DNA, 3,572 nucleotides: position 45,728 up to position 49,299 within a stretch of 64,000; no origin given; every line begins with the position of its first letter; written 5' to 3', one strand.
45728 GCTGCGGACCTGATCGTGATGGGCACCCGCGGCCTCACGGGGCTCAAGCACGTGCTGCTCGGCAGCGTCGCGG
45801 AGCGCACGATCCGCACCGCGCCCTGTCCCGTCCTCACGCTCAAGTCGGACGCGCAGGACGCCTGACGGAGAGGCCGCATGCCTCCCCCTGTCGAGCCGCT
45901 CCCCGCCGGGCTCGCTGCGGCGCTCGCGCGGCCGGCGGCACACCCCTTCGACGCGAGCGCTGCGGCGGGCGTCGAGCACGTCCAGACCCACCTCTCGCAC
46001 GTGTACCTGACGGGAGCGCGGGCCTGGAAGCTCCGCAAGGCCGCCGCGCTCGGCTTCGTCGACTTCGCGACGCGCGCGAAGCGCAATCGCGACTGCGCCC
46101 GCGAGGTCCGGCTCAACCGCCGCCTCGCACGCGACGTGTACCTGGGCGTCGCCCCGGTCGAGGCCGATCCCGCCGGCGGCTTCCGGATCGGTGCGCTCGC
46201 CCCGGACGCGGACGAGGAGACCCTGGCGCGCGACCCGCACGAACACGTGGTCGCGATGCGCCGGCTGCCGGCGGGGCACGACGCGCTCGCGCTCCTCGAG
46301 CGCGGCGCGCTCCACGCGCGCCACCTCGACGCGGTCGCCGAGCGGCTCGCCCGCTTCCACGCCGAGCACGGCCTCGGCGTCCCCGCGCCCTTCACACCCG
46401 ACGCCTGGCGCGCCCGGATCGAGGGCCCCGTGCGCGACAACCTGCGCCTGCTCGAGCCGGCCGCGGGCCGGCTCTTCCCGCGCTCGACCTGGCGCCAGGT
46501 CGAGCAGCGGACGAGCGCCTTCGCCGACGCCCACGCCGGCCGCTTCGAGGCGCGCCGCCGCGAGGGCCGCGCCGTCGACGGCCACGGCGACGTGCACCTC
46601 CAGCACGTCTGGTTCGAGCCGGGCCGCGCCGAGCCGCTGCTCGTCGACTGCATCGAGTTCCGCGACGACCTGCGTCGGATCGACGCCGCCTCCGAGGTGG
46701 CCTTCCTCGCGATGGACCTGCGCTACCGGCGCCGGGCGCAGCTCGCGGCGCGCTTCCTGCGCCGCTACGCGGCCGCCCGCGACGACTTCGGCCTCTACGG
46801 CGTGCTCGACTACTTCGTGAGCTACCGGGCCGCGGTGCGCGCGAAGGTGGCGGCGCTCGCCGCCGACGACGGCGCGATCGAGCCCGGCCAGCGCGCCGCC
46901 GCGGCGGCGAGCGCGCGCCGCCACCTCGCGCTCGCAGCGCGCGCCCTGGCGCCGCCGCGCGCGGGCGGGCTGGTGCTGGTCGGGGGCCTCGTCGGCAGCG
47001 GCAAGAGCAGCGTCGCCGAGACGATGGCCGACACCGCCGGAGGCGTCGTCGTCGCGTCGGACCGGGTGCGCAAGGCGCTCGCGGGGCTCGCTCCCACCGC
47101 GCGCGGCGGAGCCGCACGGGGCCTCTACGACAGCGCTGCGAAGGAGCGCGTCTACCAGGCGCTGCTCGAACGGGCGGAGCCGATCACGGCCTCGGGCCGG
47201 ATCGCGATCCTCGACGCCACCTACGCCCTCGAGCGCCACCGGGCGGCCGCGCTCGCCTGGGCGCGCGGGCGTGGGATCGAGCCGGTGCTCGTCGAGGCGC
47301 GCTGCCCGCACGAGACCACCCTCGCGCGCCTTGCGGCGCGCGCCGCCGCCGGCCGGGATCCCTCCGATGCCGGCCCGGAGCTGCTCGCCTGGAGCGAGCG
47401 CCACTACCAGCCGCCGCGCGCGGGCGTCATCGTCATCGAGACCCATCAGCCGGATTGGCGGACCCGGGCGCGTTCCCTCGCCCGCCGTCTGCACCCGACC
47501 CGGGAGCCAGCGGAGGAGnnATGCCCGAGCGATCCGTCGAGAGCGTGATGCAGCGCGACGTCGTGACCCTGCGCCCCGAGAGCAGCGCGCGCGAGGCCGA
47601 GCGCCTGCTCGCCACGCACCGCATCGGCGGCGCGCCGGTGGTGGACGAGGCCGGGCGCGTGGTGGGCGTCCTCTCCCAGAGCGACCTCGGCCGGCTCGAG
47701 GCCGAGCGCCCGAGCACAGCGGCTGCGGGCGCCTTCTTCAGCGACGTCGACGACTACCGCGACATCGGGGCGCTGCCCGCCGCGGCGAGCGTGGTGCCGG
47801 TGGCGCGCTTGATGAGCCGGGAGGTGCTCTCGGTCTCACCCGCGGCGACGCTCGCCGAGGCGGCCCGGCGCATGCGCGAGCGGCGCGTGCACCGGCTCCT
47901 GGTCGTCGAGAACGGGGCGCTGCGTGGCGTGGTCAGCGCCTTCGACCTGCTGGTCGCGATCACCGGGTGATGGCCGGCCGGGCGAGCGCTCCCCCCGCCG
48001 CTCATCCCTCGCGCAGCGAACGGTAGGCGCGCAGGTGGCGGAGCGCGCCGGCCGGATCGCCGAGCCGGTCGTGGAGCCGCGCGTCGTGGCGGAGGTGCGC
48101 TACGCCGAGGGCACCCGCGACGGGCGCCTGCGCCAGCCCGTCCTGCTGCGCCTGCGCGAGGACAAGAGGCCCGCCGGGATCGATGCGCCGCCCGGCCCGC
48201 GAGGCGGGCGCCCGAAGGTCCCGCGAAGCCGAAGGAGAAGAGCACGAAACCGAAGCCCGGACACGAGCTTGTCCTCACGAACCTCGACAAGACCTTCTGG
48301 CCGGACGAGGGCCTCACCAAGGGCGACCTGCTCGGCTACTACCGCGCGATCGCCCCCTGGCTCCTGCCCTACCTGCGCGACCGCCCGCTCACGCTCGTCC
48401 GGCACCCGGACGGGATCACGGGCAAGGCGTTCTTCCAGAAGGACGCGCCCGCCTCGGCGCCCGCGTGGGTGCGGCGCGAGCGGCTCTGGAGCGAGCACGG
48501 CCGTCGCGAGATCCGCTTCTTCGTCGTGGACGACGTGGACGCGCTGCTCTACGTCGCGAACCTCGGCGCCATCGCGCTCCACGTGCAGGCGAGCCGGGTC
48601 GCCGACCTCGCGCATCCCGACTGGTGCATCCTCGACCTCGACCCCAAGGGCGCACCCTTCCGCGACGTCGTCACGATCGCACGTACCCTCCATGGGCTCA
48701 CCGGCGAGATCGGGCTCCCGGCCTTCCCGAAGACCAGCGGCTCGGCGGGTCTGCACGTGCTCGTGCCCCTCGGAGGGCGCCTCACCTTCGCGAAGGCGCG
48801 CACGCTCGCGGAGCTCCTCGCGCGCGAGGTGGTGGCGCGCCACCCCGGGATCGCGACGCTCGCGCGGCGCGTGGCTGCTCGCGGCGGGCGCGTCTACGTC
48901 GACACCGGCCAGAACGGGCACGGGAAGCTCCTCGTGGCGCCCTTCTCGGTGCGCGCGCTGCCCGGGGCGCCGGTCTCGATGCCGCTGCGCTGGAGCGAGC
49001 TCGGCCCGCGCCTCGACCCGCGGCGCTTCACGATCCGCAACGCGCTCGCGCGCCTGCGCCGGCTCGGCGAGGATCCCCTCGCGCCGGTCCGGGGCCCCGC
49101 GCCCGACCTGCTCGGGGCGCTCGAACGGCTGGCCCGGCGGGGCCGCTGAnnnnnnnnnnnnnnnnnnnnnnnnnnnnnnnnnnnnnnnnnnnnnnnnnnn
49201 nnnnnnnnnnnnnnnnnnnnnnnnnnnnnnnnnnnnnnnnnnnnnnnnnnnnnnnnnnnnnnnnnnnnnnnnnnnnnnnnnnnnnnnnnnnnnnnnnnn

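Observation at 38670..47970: Candidate undescribed stress/quiescence module: globin-sensor kinase plus sigma-54 activator wired to six CBS-pair proteins, a tandem USP, an APH+P-loop kinase and a Crp/Fnr regulator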

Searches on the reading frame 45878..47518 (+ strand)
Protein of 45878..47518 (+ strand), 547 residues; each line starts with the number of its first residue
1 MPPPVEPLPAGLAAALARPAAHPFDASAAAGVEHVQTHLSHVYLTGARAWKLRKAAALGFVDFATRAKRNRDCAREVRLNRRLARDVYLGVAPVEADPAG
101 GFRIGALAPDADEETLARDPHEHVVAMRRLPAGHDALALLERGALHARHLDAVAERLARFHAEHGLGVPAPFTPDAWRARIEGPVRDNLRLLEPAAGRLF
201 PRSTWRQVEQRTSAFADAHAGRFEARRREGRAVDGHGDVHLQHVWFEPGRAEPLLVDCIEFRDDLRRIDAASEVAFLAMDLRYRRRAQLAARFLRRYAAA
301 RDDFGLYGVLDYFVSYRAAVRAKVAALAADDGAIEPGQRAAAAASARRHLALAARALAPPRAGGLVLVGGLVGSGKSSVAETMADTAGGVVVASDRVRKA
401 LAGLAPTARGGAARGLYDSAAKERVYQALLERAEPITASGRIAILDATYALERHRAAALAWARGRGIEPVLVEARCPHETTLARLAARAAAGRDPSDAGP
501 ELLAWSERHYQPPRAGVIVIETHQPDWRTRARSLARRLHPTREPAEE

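Call 6: search_protein_families(library=pfam, proteins=[window:45878-47518:+], max_evalue=0.01)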
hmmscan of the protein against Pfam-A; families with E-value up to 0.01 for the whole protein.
seq(547 aa): 3 families
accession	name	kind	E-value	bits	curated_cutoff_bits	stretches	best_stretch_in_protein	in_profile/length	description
PF13671.12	AAA_33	-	1.6e-24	87.3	27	1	365-513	1-143/143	AAA domain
PF13191.12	AAA_16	-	0.00045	21.2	32.6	1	350-447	9-101/167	AAA ATPase domain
PF06414.18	Zeta_toxin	-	0.003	17.5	22.3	1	365-490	18-145/199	Zeta toxin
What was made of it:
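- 45878..47521 (+): Two-domain kinase fusion (547 aa): N-terminal choline-kinase/APH-like fold (HGDxxxxH and DCIEF motifs) plus C-terminal AAA_33 P-loop kinase. Pfam AAA_33 1.6e-24 (call 6).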

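Call 34: search_protein_families(library=ncbifam, proteins=[window:45878-47518:+], max_evalue=0.01)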
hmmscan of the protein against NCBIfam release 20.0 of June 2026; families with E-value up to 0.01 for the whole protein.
window:45878-47518:+ (547 aa): 1 family
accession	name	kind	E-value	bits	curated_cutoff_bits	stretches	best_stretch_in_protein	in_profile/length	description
TIGR04075.1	bacter_Pnkp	equivalog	0.0023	16.2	750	1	365-489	10-121/851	polynucleotide kinase-phosphatase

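Call 39: find_homologous_proteins(query=window:45878-47518:+, max_evalue=1e-10)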
Query window:45878-47518:+ (547 aa): 1668 proteins with E <= 1e-10 among 8000 candidates; the best 120 are listed.
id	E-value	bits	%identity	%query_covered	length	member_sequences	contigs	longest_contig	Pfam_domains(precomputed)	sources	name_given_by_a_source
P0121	0.0e+0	1170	99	100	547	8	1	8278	PF13671.13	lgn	-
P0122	0.0e+0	1037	88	100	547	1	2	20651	PF13671.13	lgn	-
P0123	5.2e-291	984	85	100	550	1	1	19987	PF13671.13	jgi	jgi:aminoglycoside phosphotransferase family enzyme/predicted kinase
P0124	1.8e-276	936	84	98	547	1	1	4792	PF06414.19,PF13671.13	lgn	-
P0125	5.6e-271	918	80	100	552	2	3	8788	PF13671.13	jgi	-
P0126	6.4e-265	898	79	100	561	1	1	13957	PF13671.13,PF13238.13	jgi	jgi:aminoglycoside phosphotransferase family enzyme/predicted kinase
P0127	4.9e-258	875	78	97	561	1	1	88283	PF13671.13,PF13238.13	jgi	-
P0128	7.2e-251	852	76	100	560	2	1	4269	PF07931.19,PF13671.13,PF13238.13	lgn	-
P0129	8.5e-247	838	74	100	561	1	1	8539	PF13671.13,PF13238.13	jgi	jgi:aminoglycoside phosphotransferase family enzyme/predicted kinase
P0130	3.3e-245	833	74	100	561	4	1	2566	PF13671.13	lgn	-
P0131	4.9e-239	813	74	98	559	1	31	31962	PF13671.13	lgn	-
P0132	9.0e-204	696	65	98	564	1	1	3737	PF13671.13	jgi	jgi:aminoglycoside phosphotransferase family enzyme/predicted kinase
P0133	1.2e-200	686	64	99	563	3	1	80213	PF13671.13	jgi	jgi:aminoglycoside phosphotransferase family enzyme/predicted kinase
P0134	3.7e-198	678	66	93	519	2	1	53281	PF13671.13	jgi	-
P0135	1.7e-197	676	65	99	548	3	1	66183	PF13671.13,PF13238.13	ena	-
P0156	6.0e-180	618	62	95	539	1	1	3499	PF06414.19,PF13671.13,PF13238.13,PF01636.30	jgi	jgi:uncharacterized protein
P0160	4.5e-179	615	62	95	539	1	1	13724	PF06414.19,PF01591.25,PF13671.13,PF13238.13,PF01636.30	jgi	jgi:aminoglycoside phosphotransferase family enzyme/predicted kinase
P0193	2.2e-166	573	57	97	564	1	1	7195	PF13671.13,PF13238.13,PF01636.30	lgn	-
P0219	4.5e-162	559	56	96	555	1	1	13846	PF13671.13,PF13238.13,PF01636.30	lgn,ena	-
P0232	2.9e-161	556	57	96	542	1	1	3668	PF13671.13,PF01636.30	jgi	jgi:hypothetical protein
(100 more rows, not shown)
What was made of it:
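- On APH / choline-kinase (protein-kinase-like) phosphotransferases: PF01636 is recorded for some homologues (call 39).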

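Call 42: search_solved_structures(query=A2, max_evalue=1, show_alignments=0)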
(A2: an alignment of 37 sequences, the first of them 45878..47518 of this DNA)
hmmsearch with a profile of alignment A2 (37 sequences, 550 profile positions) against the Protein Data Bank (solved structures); distinct sequences matched with E-value up to 1: 36.
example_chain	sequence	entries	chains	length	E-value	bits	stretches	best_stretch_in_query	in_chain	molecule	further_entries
6ic0_A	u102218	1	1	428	0.00014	24.1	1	417-482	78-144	6-phosphofructo-2-kinase/fructose-2,6-bisphosphatase 3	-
6ibx_A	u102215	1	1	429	0.00014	24.1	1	417-482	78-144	6-phosphofructo-2-kinase/fructose-2,6-bisphosphatase 3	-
6iby_A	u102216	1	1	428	0.00016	23.9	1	419-482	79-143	6-phosphofructo-2-kinase/fructose-2,6-bisphosphatase 3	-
5hr5_A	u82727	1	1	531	0.00017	23.8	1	426-479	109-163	6-phosphofructo-2-kinase/fructose-2,6-bisphosphatase 2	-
6ibz_A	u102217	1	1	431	0.00019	23.7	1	421-482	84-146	6-phosphofructo-2-kinase/fructose-2,6-bisphosphatase 3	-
4d4j_A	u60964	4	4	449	0.00022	23.4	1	423-482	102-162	6-PHOSPHOFRUCTO-2-KINASE/FRUCTOSE-2,6-BISPHOSPHATASE 3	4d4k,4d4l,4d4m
2axn_A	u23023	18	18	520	0.00029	23.1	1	424-482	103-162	6-phosphofructo-2-kinase/fructose-2,6-biphosphatase 3 (6PF-2-K/Fru- 2,6-P2ASE brain/placen | 6-phosphofructo-2-kinase/fructose-2,6-biphosphatase 3 | 6-phosphofr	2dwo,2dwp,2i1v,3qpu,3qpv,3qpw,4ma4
5htk_A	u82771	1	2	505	0.0006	22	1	432-479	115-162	6-phosphofructo-2-kinase/fructose-2,6-bisphosphatase 2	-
3lw7_A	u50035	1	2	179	0.00071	21.8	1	364-410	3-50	Adenylate kinase related protein (AdkA-like)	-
3h0k_A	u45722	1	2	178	0.0008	21.6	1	364-410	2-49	UPF0200 protein SSO1041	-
1k6m_A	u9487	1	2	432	0.0014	20.8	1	437-478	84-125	6-phosphofructo-2-kinase/fructose-2,6-biphosphatase 2-phosphatase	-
3bif_A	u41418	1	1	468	0.0019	20.4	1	437-520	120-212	PROTEIN (6-PHOSPHOFRUCTO-2-KINASE/ FRUCTOSE-2,6-BISPHOSPHATASE)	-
2bif_A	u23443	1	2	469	0.0019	20.3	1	437-520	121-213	PROTEIN (6-PHOSPHOFRUCTO-2-KINASE/FRUCTOSE-2,6-BISPHOSPHATASE)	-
1bif_A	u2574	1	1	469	0.0019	20.3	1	437-520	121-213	6-PHOSPHOFRUCTO-2-KINASE/ FRUCTOSE-2,6-BISPHOSPHATASE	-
2grj_A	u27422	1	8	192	0.0048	19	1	360-399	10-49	Dephospho-CoA kinase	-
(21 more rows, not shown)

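Call 51: predict_structure(alignment_id=A2)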
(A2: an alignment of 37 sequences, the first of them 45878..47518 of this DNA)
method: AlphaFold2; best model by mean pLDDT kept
length: 547 residues; sequences in the alignment: 37
mean_pLDDT: 92.2   pTM: 0.91
mean pLDDT of the five models: 92.2, 91.6, 90.1, 90.0, 87.7
residues with pLDDT >= 90: 446; 70-90: 84; 50-70: 9; < 50: 8
segments of 3 or more residues with pLDDT < 50: 541-547
pLDDT, mean of each block of 10 residues (from residue 1): 79 95 96 90 96 87 92 93 94 92 95 95 96 95 96 96 95 95 94 96 98 97 97 90 93 80 84 96 95 97 97 97 94 90 97 95 94 95 96 95 84 79 96 96 96 95 95 97 91 80 91 91 97 86 39
secondary structure, 60 per line:
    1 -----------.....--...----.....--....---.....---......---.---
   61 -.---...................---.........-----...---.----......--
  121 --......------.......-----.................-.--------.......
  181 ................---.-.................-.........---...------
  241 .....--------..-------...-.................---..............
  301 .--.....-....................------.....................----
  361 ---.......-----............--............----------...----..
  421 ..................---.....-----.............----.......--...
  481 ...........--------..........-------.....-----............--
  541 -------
elements in order: H12-16 H26-30 E33-36 E40-44 E48-53 H66-84 E88-96 E102-104 H113-118 E123-128 H136-141 H147-163 H174-195 H202-218 H220-228 E232-234 E267-269 H270-283 H287-301 H304-308 H310-329 H336-356 E364-370 H376-387 E390-393 H394-401 H419-438 E442-446 H452-464 E469-475 H478-491 H500-509 E517-521 H527-538
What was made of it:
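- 45878..47521 (+): AlphaFold pLDDT 92 (call 51).
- On APH / choline-kinase (protein-kinase-like) phosphotransferases: AlphaFold model pLDDT 92 (call 51).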

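Call 53: fold_search(model_id=the predicted structure, library=pdb)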
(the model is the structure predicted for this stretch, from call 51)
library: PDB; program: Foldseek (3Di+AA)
matches with E <= 10: 1035; with E <= 0.001: 206
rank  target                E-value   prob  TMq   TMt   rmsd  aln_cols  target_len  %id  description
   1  3dxq_A                1.2e-06  1.00  0.34  0.57   7.7       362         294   15  Crystal structure of choline/ethanolamine kinase family protein (NP_106042.1) from MESORHIZOBIUM LOTI at 2.55 A resolu (released 2008-08-05)
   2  3zm9_A                3.4e-06  1.00  0.34  0.48   7.3       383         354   12  The mechanism of allosteric coupling in choline kinase a1 revealed by a rationally designed inhibitor (released 2013-02-27)
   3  8bi5_A                4.1e-06  1.00  0.32  0.46   7.8       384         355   13  Crystal structure of human Choline Kinase A in complex with UNC0737 (released 2023-11-15)
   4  5eqp_A                4.7e-06  1.00  0.32  0.46   7.7       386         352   14  Crystal structure of choline kinase alpha-1 bound by 6-[(4-methyl-1,4-diazepan-1-yl)methyl]quinoline (compound 37) (released 2016-01-06)
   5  7nb1_AAA              5.5e-06  1.00  0.33  0.48   7.7       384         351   13  Crystal structure of human choline alpha in complex with an inhibitor (released 2021-10-13)
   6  4da5_A                6.3e-06  1.00  0.34  0.47   9.8       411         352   13  Choline Kinase alpha acts through a double-displacement kinetic mechanism involving enzyme isomerisation, as determine (released 2013-04-17)
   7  8bi6_A                7.6e-06  1.00  0.34  0.49   7.5       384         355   13  Crystal structure of human Choline Kinase A in complex with UNC0638 (released 2023-11-15)
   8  7nb2_AAA              7.6e-06  1.00  0.33  0.47   7.5       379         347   13  Crystal structure of human choline alpha in complex with an inhibitor (released 2021-10-13)
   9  7nb3_AAA              8.8e-06  1.00  0.33  0.48   7.2       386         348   13  Crystal structure of human choline alpha in complex with an inhibitor (released 2021-10-13)
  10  9dk3_A                1.0e-05  1.00  0.34  0.51   8.6       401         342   17  Lexapeptide dehydratase complex LxmKY, hydrolysed ATP bound (released 2024-12-04)
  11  3t61_B                1.1e-05  1.00  0.24  0.69   4.6       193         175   20  Crystal Structure of a gluconokinase from Sinorhizobium meliloti 1021 (released 2011-08-17)
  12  4ocv                  1.2e-05  1.00  0.35  0.49   7.6       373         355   11  N-acetylhexosamine 1-phosphate kinase_ATCC15697 in complex with GlcNAc and AMPPNP (released 2014-05-14)
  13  8i85_A                1.4e-05  1.00  0.30  0.52   7.5       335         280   14  Crystal structure of Cph001-D189N in complex with ATP (released 2024-01-10)
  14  8i80_B                1.7e-05  1.00  0.32  0.56   7.5       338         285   13  Crystal structure of Cph001-D189N (released 2024-01-10)
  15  2cko_A                1.7e-05  1.00  0.34  0.50   7.4       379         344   12  Crystal structure of Human Choline Kinase alpha 2 (released 2006-10-04)
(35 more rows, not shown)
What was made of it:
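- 45878..47521 (+): Foldseek matches choline kinase/APH at E 1e-6 and gluconokinase/APS kinase at TMt 0.69 (call 53).
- On APH / choline-kinase (protein-kinase-like) phosphotransferases: Foldseek matches choline/ethanolamine kinases and APH(3')-Ia/APH(2'')-IVa at E 1e-6 to 6e-5, TMt 0.5-0.57 (call 53).
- Checked: An AlphaFold model (pLDDT 92, call 51) matches choline/ethanolamine kinases and APH(3')/APH(2'') by Foldseek (E about 1e-6, call 53).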

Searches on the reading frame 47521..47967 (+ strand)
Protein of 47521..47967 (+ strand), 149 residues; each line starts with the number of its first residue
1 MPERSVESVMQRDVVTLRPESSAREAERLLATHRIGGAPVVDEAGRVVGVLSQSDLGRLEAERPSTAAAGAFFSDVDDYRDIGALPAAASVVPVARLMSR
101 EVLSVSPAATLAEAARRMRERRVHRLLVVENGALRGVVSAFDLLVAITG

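Call 9: search_protein_families(library=pfam, proteins=[window:47521-47967:+], max_evalue=1)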
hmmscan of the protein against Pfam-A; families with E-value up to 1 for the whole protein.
seq(149 aa): 1 family
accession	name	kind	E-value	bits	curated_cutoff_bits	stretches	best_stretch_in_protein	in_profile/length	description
PF00571.33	CBS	-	1.9e-31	108.6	24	2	6-56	1-51/57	CBS domain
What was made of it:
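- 47521..47970 (+): CBS_N: CBS pair (149 aa). Its ATG overlaps the preceding stop. Last gene of the P4 operon. Pfam CBS 1.9e-31 (call 9).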

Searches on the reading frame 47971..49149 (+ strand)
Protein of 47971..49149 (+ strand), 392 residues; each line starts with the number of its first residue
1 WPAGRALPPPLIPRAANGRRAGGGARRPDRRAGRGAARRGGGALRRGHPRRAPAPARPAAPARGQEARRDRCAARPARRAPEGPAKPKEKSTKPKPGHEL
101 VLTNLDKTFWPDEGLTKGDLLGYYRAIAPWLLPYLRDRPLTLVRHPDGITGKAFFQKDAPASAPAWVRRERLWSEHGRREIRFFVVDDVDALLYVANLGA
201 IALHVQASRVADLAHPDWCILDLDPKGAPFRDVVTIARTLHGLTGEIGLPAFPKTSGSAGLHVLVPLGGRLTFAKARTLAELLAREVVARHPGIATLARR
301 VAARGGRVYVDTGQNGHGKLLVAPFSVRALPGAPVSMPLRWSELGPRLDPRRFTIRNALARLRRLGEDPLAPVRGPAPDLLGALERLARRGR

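Call 9: search_protein_families(library=pfam, proteins=[window:47971-49149:+], max_evalue=1)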
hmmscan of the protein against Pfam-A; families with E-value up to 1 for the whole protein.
window:47971-49149:+ (392 aa): 2 families
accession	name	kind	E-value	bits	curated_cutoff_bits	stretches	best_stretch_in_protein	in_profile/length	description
PF21686.3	LigD_Prim-Pol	-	1.9e-84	283.7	27.4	1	116-369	1-253/254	LigD, primase-polymerase domain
PF01896.25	DNA_primase_S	-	0.00012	22.9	26.8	1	222-341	2-163/163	DNA primase small subunit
